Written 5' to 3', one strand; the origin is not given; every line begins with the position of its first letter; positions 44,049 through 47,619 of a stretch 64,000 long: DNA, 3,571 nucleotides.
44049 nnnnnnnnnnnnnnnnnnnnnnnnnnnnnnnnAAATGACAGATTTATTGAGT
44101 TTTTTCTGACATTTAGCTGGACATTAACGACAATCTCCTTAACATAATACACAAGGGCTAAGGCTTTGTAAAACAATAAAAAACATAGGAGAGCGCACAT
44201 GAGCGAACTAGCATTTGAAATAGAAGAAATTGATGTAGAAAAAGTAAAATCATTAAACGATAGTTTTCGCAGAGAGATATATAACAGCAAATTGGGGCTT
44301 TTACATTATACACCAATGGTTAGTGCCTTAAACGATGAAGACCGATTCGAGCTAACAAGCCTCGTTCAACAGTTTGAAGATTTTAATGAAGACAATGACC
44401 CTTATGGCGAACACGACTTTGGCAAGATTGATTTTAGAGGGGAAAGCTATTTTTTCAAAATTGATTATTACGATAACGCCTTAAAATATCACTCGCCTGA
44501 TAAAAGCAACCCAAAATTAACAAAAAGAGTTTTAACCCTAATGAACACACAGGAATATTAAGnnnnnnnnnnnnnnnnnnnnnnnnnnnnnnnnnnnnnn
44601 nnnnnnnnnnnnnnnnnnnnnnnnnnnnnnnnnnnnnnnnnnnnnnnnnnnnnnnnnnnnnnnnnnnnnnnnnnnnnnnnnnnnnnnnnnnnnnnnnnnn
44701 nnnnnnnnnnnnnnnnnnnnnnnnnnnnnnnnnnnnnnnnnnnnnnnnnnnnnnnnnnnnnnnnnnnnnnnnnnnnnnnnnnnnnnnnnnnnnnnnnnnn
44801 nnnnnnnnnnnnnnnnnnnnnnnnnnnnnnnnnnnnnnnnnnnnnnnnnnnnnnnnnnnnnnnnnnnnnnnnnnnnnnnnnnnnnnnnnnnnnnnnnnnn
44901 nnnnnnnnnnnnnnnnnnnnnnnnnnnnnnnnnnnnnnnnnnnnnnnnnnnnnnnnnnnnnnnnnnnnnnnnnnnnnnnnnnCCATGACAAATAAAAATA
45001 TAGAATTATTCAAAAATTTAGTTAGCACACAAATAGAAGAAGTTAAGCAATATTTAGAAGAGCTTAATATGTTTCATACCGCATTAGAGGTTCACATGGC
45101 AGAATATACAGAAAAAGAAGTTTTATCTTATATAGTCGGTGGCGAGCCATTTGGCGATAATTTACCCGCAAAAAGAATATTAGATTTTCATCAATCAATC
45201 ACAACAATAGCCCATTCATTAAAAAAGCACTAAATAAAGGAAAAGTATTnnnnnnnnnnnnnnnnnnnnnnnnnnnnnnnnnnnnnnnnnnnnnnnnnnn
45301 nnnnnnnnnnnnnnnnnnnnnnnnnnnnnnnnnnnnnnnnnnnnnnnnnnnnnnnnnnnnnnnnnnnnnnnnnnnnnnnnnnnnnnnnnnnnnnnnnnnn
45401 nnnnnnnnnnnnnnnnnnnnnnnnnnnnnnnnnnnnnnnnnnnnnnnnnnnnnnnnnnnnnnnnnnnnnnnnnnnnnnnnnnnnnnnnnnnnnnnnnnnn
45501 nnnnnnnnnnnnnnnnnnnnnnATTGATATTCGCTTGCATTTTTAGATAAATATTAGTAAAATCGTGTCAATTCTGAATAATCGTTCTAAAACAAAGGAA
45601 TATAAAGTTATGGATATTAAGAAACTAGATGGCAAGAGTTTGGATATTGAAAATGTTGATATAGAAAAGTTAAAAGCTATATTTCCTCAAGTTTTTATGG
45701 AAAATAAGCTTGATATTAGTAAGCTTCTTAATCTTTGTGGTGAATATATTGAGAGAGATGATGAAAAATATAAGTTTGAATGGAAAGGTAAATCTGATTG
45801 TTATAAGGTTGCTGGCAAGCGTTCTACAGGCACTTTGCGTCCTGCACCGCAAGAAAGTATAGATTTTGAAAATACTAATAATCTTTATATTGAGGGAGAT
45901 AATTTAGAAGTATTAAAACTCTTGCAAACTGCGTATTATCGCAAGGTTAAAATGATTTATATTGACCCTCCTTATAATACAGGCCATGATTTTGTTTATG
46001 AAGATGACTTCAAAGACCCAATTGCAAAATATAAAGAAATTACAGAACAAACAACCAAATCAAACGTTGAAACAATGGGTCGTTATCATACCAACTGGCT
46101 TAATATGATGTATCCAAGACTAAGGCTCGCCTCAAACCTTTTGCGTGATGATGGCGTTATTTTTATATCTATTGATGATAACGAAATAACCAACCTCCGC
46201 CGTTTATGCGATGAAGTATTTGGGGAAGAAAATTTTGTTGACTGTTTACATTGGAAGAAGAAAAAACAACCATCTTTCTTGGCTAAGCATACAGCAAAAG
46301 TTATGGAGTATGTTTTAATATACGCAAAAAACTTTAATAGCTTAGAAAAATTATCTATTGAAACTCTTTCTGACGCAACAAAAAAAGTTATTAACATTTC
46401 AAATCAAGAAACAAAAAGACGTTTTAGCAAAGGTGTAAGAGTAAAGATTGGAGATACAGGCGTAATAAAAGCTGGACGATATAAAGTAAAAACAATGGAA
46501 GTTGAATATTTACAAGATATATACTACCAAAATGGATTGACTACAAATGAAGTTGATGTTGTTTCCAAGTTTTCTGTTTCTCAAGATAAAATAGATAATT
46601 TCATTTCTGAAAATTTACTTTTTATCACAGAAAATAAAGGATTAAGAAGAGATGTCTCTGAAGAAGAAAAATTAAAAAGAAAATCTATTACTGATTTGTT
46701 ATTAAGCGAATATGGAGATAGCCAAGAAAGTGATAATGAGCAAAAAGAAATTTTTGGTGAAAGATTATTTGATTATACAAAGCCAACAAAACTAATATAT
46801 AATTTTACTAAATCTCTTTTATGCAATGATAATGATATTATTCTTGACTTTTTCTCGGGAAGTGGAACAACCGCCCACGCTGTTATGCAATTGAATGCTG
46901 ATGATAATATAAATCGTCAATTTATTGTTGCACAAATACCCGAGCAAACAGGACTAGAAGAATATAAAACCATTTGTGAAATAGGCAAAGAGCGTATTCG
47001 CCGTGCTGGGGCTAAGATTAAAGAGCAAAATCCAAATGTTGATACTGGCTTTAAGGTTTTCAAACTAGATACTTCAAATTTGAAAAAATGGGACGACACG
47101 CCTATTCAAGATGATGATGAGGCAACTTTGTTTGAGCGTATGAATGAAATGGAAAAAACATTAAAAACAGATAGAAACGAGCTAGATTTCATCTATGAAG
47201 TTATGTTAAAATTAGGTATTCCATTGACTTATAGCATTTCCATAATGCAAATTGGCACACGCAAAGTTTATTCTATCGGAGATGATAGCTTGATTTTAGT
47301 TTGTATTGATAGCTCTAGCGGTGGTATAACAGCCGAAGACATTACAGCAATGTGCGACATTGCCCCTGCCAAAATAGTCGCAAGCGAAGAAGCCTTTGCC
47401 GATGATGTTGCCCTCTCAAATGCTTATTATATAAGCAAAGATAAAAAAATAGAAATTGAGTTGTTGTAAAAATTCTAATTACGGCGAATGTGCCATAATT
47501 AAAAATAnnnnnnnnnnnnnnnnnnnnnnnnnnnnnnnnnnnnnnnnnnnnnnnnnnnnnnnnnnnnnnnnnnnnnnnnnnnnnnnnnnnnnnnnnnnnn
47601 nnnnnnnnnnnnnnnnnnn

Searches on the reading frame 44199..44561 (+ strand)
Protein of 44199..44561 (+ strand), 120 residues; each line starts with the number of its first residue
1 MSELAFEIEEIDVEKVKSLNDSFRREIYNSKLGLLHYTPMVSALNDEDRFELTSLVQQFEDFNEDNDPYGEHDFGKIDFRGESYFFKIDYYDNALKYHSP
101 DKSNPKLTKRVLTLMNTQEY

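Call 10: search_protein_families(library=pfam, proteins=[window:44199-44561:+], max_evalue=0.001)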
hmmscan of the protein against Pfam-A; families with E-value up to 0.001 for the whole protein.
window:44199-44561:+ (120 aa): 1 family
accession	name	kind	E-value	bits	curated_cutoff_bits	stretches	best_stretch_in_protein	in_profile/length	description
PF12599.13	DUF3768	-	4.2e-31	107.2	25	1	38-119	2-83/83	Protein of unknown function (DUF3768)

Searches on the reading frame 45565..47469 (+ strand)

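Call 10: search_protein_families(library=pfam, proteins=[window:45565-47469:+], max_evalue=0.001)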
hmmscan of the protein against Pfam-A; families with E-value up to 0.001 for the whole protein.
window:45565-47469:+ (634 aa): 1 family
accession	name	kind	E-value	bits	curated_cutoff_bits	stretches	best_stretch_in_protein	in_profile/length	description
PF01555.25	N6_N4_Mtase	-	3.2e-35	122.5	26.7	1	128-473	1-218/221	DNA methylase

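Call 82: search_protein_families(library=padloc, proteins=[window:45565-47469:+], max_evalue=0.00001)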
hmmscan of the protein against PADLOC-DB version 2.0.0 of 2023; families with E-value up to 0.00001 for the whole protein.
window:45565-47469:+ (634 aa): 23 families
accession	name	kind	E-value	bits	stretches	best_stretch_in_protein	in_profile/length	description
PDLC03634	MTase_III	-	5e-178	591.8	1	19-630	3-616/621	Type III methyltransferase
PDLC03641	MTase_III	-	8.1e-105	349.8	1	33-531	19-527/657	Type III methyltransferase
PDLC03637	MTase_III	-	1.8e-95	318.5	1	30-503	48-506/513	Type III methyltransferase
PDLC03644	MTase_III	-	1.4e-70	236.6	1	87-503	20-423/542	Type III methyltransferase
PDLC03642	MTase_III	-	7.5e-50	168.1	1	103-466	80-405/528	Type III methyltransferase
PDLC03640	MTase_III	-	9.1e-49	164.4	1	95-480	33-445/654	Type III methyltransferase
PDLC03635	MTase_III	-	5.3e-43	145.7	2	175-454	265-556/708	Type III methyltransferase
PDLC03636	MTase_III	-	5.5e-43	145.6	2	175-461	93-396/575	Type III methyltransferase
PDLC03639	MTase_III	-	6.8e-39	131.7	2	104-259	86-228/639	Type III methyltransferase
PDLC03354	MTase_II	-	6.6e-28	95.9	1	70-272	26-223/425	Type II methyltransferase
PDLC03643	MTase_III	-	1.7e-26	91.4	2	182-261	1-80/465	Type III methyltransferase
PDLC03646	MTase_III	-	2.6e-26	89.8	1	102-457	468-823/1057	Type III methyltransferase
PDLC03638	MTase_III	-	5.8e-26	89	2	175-440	428-653/816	Type III methyltransferase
PDLC03278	MTase_II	-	1.3e-25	88.7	2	163-257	32-123/390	Type II methyltransferase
PDLC03645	MTase_III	-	1.1e-21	74.6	2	380-460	443-524/709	Type III methyltransferase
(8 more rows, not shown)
